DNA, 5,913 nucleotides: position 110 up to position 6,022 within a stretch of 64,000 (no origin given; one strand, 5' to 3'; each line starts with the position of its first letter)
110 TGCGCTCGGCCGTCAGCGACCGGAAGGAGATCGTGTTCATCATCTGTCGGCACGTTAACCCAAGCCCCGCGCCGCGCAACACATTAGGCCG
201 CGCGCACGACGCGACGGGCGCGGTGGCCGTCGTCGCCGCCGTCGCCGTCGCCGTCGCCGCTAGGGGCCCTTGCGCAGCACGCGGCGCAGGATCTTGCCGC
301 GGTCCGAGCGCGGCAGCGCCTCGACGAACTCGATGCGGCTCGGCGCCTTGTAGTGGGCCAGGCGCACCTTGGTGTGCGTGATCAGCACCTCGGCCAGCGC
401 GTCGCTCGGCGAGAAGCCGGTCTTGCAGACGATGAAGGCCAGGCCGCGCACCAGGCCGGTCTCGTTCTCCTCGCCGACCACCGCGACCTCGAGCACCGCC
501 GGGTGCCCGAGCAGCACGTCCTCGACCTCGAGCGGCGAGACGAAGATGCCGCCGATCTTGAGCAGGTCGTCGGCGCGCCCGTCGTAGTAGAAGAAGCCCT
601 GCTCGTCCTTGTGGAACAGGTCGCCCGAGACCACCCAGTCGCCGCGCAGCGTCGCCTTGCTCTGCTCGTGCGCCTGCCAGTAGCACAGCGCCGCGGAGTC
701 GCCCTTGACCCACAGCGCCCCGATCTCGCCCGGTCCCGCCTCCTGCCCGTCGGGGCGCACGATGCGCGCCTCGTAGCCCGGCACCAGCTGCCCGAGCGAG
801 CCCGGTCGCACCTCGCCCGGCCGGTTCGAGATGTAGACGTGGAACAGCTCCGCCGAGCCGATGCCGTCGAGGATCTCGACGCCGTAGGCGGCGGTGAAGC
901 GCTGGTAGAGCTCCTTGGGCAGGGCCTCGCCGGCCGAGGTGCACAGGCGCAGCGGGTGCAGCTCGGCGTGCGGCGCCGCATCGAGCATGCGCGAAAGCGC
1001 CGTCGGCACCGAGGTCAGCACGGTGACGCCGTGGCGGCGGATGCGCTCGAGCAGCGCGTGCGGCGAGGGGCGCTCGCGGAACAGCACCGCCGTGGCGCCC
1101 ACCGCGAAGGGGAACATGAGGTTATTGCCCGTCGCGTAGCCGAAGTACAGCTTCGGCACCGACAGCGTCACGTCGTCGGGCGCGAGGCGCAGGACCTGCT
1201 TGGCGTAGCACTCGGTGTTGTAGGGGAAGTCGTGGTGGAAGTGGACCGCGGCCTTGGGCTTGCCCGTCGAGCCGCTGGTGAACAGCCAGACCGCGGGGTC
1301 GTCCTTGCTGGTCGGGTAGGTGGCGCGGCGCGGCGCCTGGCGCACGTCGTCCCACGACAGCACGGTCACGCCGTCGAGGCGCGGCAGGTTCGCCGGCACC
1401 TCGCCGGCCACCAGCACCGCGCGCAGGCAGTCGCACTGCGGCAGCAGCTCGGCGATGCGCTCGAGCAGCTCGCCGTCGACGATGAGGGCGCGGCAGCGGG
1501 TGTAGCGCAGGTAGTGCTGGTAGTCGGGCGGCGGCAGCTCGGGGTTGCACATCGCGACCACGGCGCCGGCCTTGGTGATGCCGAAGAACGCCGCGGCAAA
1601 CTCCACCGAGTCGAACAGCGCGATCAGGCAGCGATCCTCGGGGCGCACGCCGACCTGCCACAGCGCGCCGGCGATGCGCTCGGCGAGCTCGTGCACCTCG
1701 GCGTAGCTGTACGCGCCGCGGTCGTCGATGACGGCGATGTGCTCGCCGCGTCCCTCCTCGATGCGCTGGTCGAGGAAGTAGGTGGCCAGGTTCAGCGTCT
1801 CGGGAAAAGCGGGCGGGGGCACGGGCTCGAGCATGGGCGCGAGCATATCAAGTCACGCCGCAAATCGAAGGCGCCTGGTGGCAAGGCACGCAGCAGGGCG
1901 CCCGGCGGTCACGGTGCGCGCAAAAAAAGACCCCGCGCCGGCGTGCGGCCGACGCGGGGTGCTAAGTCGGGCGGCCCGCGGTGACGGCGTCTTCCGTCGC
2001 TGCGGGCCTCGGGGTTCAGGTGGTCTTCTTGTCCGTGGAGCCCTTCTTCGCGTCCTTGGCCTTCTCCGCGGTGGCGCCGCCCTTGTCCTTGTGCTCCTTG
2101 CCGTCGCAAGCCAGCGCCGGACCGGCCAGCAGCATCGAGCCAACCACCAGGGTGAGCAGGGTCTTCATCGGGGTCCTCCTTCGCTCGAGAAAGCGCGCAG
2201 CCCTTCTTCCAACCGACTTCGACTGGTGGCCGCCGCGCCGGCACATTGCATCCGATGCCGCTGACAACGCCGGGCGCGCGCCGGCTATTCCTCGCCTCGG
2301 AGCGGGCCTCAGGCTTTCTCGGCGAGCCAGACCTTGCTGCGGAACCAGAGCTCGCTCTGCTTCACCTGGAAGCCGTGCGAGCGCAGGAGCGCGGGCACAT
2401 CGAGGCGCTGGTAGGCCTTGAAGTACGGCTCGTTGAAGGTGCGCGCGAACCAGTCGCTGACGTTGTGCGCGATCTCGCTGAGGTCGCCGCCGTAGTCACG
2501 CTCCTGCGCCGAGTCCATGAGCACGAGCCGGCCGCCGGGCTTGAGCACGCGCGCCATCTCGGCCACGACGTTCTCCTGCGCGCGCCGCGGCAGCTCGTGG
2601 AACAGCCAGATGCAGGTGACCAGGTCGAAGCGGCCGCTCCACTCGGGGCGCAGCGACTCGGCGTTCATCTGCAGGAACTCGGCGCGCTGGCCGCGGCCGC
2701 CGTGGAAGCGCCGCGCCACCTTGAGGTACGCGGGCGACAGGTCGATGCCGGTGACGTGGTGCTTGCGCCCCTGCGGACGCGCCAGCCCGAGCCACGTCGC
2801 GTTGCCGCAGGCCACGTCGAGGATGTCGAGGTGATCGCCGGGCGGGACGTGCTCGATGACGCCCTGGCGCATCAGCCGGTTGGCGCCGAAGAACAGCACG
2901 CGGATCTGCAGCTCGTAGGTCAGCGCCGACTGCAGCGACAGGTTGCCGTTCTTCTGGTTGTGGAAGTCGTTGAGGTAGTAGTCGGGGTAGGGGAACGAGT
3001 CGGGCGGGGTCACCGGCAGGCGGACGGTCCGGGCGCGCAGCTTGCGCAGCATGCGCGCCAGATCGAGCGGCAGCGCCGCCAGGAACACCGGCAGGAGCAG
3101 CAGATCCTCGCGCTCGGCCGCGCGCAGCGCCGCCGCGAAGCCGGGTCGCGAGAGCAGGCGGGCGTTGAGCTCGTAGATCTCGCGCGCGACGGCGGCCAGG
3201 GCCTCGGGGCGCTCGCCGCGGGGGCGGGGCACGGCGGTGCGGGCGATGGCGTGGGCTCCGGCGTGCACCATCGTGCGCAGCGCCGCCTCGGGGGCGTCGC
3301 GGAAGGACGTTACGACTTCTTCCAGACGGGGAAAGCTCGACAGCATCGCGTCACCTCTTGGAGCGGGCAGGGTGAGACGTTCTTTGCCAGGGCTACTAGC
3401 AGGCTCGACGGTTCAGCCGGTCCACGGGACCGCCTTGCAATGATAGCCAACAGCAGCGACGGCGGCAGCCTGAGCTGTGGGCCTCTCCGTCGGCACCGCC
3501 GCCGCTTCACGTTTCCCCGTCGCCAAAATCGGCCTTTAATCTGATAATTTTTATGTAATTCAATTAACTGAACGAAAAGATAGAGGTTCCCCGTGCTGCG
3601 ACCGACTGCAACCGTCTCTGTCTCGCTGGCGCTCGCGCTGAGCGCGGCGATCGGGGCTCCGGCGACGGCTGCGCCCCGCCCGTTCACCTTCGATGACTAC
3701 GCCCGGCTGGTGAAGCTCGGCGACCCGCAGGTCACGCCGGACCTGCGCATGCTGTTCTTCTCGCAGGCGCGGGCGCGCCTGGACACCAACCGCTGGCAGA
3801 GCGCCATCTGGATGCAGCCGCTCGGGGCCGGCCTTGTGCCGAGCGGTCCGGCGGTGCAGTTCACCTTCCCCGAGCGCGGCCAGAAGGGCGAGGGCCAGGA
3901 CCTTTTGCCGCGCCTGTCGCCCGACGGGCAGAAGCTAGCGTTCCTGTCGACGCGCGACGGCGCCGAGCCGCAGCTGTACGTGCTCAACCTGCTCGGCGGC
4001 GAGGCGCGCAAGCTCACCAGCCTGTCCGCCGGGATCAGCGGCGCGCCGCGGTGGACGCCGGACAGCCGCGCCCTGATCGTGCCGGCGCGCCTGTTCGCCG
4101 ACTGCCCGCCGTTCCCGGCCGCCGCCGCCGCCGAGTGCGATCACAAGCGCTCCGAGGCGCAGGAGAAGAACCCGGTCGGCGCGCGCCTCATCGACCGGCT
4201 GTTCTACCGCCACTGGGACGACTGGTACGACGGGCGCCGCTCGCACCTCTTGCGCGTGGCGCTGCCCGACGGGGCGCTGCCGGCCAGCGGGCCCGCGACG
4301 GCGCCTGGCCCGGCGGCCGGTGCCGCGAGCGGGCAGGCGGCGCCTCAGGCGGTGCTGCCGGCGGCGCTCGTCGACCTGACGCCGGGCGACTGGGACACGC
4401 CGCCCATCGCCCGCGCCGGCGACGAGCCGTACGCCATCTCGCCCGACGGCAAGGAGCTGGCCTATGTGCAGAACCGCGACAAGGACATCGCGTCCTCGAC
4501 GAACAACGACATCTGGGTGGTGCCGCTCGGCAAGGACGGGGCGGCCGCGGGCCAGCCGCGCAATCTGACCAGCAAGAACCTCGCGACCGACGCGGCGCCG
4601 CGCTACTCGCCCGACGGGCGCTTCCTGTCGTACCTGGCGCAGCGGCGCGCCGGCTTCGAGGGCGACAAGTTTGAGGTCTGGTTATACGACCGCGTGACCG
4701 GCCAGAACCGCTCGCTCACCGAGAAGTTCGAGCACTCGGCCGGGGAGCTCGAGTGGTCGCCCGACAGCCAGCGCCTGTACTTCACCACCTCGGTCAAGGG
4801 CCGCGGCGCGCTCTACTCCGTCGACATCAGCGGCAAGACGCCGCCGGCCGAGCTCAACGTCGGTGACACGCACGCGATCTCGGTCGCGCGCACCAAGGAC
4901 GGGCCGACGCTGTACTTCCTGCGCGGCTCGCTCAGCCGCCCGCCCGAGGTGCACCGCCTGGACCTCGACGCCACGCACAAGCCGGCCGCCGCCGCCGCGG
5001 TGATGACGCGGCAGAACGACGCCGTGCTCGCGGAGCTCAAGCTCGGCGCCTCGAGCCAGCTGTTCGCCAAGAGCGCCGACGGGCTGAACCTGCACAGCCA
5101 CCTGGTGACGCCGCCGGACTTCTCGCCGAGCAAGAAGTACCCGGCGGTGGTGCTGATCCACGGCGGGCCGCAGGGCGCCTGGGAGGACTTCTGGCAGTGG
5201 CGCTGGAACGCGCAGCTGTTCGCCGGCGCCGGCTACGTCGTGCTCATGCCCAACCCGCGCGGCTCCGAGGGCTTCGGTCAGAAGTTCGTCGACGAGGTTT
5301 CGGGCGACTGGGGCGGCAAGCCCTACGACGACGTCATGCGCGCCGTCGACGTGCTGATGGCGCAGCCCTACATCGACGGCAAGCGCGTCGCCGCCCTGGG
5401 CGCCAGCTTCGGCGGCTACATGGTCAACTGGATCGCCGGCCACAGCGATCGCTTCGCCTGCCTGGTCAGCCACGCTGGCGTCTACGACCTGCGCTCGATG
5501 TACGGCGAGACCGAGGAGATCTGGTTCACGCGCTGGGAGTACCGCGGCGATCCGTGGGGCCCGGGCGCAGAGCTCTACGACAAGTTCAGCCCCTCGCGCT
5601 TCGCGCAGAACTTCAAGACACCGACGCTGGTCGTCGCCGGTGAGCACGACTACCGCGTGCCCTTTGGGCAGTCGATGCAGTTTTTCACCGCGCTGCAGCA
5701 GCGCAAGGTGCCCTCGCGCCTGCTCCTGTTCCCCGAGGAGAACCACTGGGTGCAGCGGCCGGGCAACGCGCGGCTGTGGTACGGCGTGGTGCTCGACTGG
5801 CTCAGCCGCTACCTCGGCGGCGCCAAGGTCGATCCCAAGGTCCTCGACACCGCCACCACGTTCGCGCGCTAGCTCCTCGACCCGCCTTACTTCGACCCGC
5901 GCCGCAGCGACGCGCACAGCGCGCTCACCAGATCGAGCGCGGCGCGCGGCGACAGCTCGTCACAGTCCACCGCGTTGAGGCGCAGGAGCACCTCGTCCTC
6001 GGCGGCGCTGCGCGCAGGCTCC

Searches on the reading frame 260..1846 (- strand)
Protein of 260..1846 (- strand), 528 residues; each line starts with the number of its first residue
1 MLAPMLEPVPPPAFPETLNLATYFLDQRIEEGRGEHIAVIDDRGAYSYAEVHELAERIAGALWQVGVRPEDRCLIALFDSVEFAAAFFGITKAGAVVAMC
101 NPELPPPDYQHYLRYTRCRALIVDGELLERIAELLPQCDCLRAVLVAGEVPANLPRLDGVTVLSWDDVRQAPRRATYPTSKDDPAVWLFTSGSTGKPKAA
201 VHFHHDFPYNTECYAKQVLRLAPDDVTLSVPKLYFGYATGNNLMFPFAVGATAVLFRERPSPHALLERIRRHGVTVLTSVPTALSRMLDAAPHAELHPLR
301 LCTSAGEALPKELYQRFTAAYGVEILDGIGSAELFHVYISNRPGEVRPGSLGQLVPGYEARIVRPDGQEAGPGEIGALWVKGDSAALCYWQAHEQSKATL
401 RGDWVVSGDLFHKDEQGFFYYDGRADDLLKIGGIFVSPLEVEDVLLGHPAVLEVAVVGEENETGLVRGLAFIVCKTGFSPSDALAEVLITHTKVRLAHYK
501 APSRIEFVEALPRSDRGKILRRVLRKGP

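Call 81: search_protein_families(library=pfam, proteins=[window:260-1846:-], max_evalue=0.001)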
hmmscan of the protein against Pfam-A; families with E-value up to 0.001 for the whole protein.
window:260-1846:- (528 aa): 2 families
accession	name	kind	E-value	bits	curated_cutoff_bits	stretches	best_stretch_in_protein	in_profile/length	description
PF00501.34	AMP-binding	-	4.7e-76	256.5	29.9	1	31-390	6-384/384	AMP-binding enzyme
PF13193.12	AMP-binding_C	-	1.2e-16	61.8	24.5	1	440-518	1-76/76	AMP-binding enzyme C-terminal domain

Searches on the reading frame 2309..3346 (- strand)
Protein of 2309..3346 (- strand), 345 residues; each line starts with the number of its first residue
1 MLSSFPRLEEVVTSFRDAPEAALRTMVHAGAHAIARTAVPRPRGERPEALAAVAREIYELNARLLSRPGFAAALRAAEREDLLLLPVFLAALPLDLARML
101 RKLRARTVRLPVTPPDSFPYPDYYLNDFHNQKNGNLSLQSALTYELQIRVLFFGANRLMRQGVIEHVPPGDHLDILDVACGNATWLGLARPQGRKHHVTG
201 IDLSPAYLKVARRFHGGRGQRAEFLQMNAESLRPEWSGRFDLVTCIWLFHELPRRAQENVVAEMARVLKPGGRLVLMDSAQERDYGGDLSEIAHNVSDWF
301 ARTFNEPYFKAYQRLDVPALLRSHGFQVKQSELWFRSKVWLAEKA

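Call 81: search_protein_families(library=pfam, proteins=[window:2309-3346:-], max_evalue=0.001)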
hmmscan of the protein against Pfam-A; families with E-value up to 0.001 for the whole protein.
window:2309-3346:- (345 aa): 7 families
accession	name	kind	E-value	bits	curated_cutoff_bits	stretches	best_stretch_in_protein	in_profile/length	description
PF13649.12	Methyltransf_25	-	7.5e-22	78.3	27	1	175-272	1-97/97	Methyltransferase domain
PF08241.18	Methyltransf_11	-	2.9e-19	69.9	21.2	1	176-276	1-95/95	Methyltransferase domain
PF01209.24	Ubie_methyltran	-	1.1e-14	54.8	20.1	1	143-281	19-156/233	ubiE/COQ5 methyltransferase family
PF08242.18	Methyltransf_12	-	1.9e-14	54.6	30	1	176-274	1-98/98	Methyltransferase domain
PF13847.12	Methyltransf_31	-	1.3e-13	51.3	27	1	171-300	3-126/145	Methyltransferase domain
PF13489.12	Methyltransf_23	-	1e-11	45.3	27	1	169-329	20-162/164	Methyltransferase domain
PF20922.3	Anamorsin_N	-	0.00031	20.9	27.1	1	239-282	51-93/163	Anamorsin, N-terminal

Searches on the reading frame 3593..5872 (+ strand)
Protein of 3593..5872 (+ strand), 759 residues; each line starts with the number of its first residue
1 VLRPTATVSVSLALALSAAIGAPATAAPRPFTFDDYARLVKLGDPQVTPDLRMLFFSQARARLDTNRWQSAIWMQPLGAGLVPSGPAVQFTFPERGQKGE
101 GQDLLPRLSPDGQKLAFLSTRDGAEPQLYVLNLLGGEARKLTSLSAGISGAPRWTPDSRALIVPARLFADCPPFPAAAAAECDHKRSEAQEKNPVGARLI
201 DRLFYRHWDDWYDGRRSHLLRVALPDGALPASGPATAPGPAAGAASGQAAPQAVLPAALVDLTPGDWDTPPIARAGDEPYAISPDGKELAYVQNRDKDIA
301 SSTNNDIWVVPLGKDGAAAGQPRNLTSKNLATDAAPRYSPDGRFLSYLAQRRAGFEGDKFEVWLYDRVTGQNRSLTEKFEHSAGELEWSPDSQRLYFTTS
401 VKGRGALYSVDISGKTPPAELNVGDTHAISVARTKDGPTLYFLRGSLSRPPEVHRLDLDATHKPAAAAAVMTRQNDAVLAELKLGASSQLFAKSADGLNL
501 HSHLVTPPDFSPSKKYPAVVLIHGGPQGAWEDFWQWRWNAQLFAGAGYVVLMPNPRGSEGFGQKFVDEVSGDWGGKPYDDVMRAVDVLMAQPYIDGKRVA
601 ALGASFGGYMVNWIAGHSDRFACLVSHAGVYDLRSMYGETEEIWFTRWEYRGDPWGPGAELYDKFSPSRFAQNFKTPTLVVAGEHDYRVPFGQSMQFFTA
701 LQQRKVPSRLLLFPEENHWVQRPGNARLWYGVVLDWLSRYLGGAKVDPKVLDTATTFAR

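Call 81: search_protein_families(library=pfam, proteins=[window:3593-5872:+], max_evalue=0.001)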
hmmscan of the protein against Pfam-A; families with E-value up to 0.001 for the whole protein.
window:3593-5872:+ (759 aa): 11 families
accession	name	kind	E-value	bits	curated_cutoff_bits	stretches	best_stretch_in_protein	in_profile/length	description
PF00326.27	Peptidase_S9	-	1.3e-64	218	22.6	1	534-743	1-212/213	Prolyl oligopeptidase family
PF07676.18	PD40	-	2.5e-20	72.3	20.9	1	101-130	9-38/38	WD40-like Beta Propeller Repeat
PF00561.26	Abhydrolase_1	-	9.6e-11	42.2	25.8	1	517-648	1-120/245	alpha/beta hydrolase fold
PF02129.25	Peptidase_S15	-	5.5e-10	39.8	23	1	496-639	1-139/262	X-Pro dipeptidyl-peptidase (S15 family)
PF01738.24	DLH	-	1.8e-07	31.4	21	1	515-718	12-186/217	Dienelactone hydrolase family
PF00930.27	DPPIV_N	-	2.3e-07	30.3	22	0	280-349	48-119/354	Dipeptidyl peptidase IV (DPP IV) N-terminal region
PF20434.5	BD-FAE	-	1.1e-06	28.7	26.8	1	513-701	10-215/215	BD-FAE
PF05448.18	AXE1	-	6.2e-05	22.4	21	0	578-622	157-201/321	Acetyl xylan esterase (AXE1)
PF00756.26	Esterase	-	7.9e-05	23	22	1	505-699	13-207/251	Putative esterase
PF10503.15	Esterase_PHB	-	0.00037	20.2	23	1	512-630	12-131/219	Esterase PHB depolymerase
PF12146.15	Hydrolase_4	-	0.00076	19.3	27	0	671-705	187-221/239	Serine aminopeptidase, S33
